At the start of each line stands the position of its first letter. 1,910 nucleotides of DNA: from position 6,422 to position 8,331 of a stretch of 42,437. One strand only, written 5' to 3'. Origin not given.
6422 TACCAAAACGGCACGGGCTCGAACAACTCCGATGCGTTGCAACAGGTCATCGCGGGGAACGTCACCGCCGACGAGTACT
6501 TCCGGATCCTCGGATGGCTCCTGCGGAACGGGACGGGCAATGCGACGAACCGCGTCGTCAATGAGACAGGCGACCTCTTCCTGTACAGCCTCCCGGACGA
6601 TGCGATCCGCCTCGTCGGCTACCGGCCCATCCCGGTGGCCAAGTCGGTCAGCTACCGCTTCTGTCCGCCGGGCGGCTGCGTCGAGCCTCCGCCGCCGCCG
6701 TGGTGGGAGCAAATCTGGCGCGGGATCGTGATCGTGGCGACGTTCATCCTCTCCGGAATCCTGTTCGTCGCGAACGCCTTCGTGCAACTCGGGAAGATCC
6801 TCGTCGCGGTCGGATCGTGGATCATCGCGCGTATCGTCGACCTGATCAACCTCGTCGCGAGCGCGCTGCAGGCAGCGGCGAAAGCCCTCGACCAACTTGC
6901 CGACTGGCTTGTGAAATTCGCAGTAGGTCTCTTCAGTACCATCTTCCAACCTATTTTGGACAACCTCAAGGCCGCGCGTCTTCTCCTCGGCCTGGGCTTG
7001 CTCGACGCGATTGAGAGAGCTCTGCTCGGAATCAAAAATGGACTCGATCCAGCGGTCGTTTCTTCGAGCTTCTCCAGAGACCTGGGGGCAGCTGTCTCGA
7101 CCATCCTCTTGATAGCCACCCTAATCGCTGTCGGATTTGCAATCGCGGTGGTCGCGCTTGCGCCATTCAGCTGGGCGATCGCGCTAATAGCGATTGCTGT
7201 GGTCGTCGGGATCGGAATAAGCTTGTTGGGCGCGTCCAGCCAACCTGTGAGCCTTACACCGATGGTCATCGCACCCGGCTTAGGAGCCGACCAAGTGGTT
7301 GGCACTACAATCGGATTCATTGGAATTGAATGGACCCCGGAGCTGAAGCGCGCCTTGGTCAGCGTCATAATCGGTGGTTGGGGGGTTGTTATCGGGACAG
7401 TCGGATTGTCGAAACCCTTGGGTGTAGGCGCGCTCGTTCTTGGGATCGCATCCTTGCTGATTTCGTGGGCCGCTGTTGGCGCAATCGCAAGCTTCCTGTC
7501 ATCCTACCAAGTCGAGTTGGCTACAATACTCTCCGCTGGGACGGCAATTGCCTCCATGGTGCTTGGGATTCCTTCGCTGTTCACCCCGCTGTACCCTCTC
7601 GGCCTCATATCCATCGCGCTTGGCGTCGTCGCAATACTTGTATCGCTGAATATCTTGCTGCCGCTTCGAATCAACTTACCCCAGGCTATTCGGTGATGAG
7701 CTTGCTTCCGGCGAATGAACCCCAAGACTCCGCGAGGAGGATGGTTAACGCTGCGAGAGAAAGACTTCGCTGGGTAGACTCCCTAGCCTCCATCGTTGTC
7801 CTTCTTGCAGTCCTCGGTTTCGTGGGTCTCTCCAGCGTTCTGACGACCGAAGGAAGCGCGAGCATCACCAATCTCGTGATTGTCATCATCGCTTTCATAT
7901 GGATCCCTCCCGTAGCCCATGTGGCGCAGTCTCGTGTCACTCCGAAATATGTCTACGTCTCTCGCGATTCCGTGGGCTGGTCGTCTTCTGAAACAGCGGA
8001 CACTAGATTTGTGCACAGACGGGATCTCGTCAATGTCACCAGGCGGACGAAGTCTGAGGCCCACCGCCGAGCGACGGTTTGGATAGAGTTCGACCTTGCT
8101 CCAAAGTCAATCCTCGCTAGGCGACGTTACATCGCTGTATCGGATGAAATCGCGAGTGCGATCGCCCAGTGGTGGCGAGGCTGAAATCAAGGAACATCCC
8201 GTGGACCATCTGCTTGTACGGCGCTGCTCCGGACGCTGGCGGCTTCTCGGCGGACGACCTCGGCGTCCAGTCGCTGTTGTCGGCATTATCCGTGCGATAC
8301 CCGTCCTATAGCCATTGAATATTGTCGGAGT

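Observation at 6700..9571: Giant surface protein ends in a compositionally distinct multi-TM module coupled to tandem small membrane genes (polymorphic toxin/immunity-like layout in an archaeon)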

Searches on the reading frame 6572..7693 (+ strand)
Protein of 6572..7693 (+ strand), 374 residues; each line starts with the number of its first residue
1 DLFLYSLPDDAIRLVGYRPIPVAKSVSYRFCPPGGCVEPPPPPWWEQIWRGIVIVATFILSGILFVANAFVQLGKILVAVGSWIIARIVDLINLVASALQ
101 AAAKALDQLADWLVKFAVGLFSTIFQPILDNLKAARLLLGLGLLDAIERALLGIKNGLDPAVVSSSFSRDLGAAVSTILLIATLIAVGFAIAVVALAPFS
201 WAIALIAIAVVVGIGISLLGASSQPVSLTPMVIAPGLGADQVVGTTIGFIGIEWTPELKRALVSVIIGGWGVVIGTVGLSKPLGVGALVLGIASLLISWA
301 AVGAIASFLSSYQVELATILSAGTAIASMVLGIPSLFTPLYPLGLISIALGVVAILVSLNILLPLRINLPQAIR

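Call 5: search_protein_families(library=pfam, proteins=[window:6692-7693:+], max_evalue=0.1)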
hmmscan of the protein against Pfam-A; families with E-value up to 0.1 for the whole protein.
window:6692-7693:+ (334 aa): 0 families

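Call 11: find_homologous_proteins(query=window:6572-7693:+, max_evalue=0.001)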
Query window:6572-7693:+ (374 aa): 3 proteins with E <= 0.001 among 8000 candidates.
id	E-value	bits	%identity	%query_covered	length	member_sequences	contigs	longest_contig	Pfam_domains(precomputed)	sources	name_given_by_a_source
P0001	1.1e-79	287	56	74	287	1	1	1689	-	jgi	-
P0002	6.6e-41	159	61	30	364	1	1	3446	-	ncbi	-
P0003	4.5e-26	110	40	52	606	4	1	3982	-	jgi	-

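Call 15: find_encoding_contigs(protein=P0002, flank=10000)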
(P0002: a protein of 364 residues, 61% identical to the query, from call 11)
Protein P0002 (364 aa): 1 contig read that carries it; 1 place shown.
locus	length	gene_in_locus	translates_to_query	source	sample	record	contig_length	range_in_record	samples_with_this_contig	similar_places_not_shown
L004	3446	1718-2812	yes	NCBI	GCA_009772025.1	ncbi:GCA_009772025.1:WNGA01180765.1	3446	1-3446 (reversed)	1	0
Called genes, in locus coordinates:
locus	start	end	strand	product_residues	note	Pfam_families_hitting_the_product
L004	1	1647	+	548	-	?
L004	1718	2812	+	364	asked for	-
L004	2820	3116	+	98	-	-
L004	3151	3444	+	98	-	?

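Call 16: find_encoding_contigs(protein=P0001, flank=10000)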
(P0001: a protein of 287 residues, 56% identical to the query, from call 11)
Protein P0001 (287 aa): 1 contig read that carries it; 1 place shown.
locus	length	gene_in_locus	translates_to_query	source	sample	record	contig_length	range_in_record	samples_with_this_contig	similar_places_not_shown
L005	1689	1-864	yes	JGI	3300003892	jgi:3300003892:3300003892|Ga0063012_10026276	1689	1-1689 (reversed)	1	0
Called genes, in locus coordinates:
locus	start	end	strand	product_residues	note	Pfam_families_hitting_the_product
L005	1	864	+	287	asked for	?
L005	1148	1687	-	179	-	?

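Call 17: find_encoding_contigs(protein=P0003, flank=10000)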
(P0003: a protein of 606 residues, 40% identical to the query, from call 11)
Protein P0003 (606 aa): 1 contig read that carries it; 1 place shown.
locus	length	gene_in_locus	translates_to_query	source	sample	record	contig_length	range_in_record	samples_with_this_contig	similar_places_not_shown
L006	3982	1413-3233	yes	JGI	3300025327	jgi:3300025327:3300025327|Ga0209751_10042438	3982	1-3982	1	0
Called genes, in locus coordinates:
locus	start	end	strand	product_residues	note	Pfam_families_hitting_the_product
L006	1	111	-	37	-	?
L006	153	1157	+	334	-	PF00892:EamA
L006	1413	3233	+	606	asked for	-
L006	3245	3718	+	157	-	-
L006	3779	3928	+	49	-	-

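Call 63: search_solved_structures(query=window:6692-7693:+, max_evalue=10)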
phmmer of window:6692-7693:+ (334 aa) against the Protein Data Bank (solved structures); distinct sequences matched with E-value up to 10: 3.
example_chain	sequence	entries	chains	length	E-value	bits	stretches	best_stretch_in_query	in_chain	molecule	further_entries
8qeb_A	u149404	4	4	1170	0.38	13.6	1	137-249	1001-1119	NPC intracellular sterol transporter 1-related protein 1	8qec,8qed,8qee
6r4l_A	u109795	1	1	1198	0.41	13.5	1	137-249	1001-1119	NPC intracellular cholesterol transporter 1-related protein 1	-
3wkv_A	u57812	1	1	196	0.5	13.2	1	4-59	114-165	Ion channel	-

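Call 68: predict_structure(alignment_id=A5)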
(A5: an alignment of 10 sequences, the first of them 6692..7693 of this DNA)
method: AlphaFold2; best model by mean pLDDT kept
length: 334 residues; sequences in the alignment: 10
mean_pLDDT: 47.4   pTM: 0.24
mean pLDDT of the five models: 47.4, 40.7, 40.4, 39.6, 39.6
residues with pLDDT >= 90: 0; 70-90: 15; 50-70: 114; < 50: 205
segments of 3 or more residues with pLDDT < 50: 47-71, 79-81, 149-277, 292-302, 322-326, 329-334
pLDDT, mean of each block of 10 residues (from residue 1): 70 67 54 53 47 36 40 48 54 56 61 68 64 58 51 43 44 40 29 32 33 35 37 37 40 43 38 46 50 45 50 52 47 41
secondary structure, 60 per line:
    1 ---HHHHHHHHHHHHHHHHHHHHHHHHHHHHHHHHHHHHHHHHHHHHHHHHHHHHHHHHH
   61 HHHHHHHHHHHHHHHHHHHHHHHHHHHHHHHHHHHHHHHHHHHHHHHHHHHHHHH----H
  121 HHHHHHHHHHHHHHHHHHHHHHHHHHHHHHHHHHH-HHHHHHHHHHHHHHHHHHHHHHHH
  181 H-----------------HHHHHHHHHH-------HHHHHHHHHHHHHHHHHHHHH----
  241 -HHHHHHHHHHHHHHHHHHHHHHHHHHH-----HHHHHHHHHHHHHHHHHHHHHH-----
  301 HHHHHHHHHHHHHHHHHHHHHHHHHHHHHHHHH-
elements in order: H4-115 H120-155 H157-181 H199-208 H216-236 H242-268 H274-295 H301-333

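Call 76: search_solved_structures(query=A5, max_evalue=1)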
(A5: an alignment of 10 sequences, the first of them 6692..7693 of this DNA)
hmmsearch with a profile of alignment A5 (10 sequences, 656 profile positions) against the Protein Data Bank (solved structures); distinct sequences matched with E-value up to 1: 2.
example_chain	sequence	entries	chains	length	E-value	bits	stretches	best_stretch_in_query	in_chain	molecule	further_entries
6vfi_A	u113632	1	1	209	0.27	13.2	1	365-506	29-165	O43_dn18A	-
2ksd_A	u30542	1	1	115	0.77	11.7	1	448-530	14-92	Aerobic respiration control sensor protein arcB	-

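Call 89: search_protein_representatives(alignment_id=A7)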
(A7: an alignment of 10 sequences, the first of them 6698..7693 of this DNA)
Query: 10 sequences, 338 profile positions. Proteins with E-value up to 0.001 (for the whole library): 175; up to 1e-10: 47; up to 1e-30: 14. The best 150 are listed.
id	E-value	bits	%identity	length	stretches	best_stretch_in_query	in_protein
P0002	2.0e-111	389.5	-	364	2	38-326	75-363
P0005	1.2e-98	347.4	-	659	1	1-327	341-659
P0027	3.1e-83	296.8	-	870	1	1-336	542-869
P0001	6.7e-68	246.4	-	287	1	47-336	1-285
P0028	4.9e-57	210.6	-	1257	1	17-326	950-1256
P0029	2.8e-53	198.3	-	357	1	20-331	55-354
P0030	4.9e-53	197.5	-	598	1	20-336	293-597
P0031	4.9e-42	161.3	-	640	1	1-326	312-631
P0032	1.8e-39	152.9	-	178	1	151-326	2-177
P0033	1.5e-36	143.3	-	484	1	1-185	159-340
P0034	6.4e-36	141.2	-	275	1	62-335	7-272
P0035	2.5e-33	132.7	-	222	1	49-250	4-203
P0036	3.5e-33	132.2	-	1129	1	1-180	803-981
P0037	3.8e-33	132.1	-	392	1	2-180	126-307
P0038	1.2e-30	123.9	-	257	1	2-185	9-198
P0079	1.0e-09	55.0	-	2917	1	13-210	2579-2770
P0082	2.1e-09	54.0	-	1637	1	10-328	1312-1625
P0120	4.2e-06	43.2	-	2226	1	19-295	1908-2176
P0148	5.2e-05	39.6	-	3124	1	2-180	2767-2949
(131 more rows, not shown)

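Call 90: search_protein_families(library=pfam, proteins=[P0079, P0148, P0120, P0082], max_evalue=0.001)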
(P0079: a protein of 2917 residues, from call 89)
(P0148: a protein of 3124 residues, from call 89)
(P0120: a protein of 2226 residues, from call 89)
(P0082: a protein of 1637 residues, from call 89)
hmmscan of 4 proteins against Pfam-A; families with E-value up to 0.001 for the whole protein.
P0079 (2917 aa): 4 families
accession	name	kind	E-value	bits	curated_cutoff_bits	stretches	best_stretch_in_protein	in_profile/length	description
PF16656.11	Pur_ac_phosph_N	-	5e-35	120.4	30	4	1281-1364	6-93/93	Purple acid Phosphatase, N-terminal domain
PF16655.11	PhoD_N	-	1.4e-08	35.5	30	0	1116-1168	27-78/90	PhoD-like phosphatase, N-terminal domain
PF00041.27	fn3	-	1.9e-08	34.8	25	0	1285-1354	10-76/84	Fibronectin type III domain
PF18884.5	TSP3_bac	-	9.9e-05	22.5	25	1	2023-2044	1-22/22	Bacterial TSP3 repeat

P0148 (3124 aa): 4 families
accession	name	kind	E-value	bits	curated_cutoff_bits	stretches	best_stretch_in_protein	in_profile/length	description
PF18911.6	PKD_4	-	3.1e-244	790.3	27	14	310-394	1-85/85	PKD domain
PF00801.26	PKD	-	1.6e-140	457.9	23.5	14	588-650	14-75/80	PKD domain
PF22352.2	K319L-like_PKD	-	3e-62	207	27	4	51-125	4-84/84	K319L-like, PKD domain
PF18884.5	TSP3_bac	-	0.00036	20.7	25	0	2085-2106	1-20/22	Bacterial TSP3 repeat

P0120 (2226 aa): 2 families
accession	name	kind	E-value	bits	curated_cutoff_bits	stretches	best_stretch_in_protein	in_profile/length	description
PF18911.6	PKD_4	-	4.4e-09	36.7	27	1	210-269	13-75/85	PKD domain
PF00801.26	PKD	-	4.5e-05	23.8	23.5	1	203-265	9-68/80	PKD domain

P0082 (1637 aa): 2 families
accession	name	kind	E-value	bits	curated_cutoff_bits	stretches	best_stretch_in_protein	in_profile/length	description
PF13385.13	Laminin_G_3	-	4.4e-26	92.3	27.6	1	237-406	1-151/151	Concanavalin A-like lectin/glucanases superfamily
PF18884.5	TSP3_bac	-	1.4e-25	89.1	25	2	714-734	1-20/22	Bacterial TSP3 repeat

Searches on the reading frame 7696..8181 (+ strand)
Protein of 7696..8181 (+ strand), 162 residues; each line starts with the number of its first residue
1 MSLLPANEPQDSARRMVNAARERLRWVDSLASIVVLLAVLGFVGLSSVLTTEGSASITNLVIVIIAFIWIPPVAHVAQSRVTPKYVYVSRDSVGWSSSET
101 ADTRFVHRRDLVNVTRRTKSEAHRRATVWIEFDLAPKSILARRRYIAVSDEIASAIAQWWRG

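Call 5: search_protein_families(library=pfam, proteins=[window:7696-8181:+], max_evalue=0.1)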
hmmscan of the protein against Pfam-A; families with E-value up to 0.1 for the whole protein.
window:7696-8181:+ (162 aa): 1 family
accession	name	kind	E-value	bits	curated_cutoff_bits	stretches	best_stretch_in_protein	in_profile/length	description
PF12679.13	ABC2_membrane_2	-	0.045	13.4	27.2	1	32-88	158-218/283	ABC-2 family transporter protein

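Call 12: find_encoding_contigs(protein=window:7696-8181:+, flank=10000, max_places=6)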
Protein window:7696-8181:+ (162 aa): 3 contigs read that carry it; 3 places shown.
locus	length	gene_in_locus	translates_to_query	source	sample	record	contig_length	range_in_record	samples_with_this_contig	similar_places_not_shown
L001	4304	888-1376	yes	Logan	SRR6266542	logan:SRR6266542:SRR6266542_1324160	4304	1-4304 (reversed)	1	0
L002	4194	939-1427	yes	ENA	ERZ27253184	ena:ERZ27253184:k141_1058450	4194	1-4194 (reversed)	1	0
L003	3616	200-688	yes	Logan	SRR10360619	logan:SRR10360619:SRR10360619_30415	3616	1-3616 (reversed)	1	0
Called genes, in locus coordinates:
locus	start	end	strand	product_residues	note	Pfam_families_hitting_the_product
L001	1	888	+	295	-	?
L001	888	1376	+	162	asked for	-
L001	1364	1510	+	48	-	-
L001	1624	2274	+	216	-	-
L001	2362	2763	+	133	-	-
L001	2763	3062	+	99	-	-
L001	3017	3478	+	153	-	-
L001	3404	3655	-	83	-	-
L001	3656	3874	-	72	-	-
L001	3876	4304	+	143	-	?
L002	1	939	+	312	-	?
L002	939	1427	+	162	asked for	-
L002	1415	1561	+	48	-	-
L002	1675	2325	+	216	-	-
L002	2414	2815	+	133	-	-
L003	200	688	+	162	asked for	-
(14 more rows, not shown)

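Call 93: search_protein_families(library=ncbifam, proteins=[window:7696-8181:+], max_evalue=0.01)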
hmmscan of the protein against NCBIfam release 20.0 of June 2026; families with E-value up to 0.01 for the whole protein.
window:7696-8181:+ (162 aa): 0 families

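Call 94: search_protein_families(library=padloc, proteins=[window:7696-8181:+], max_evalue=0.01)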
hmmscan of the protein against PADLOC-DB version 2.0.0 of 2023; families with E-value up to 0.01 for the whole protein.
window:7696-8181:+ (162 aa): 1 family
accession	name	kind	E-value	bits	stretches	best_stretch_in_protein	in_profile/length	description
PDLC02750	PbeC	-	0.0082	12.7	0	92-146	47-99/629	PbeC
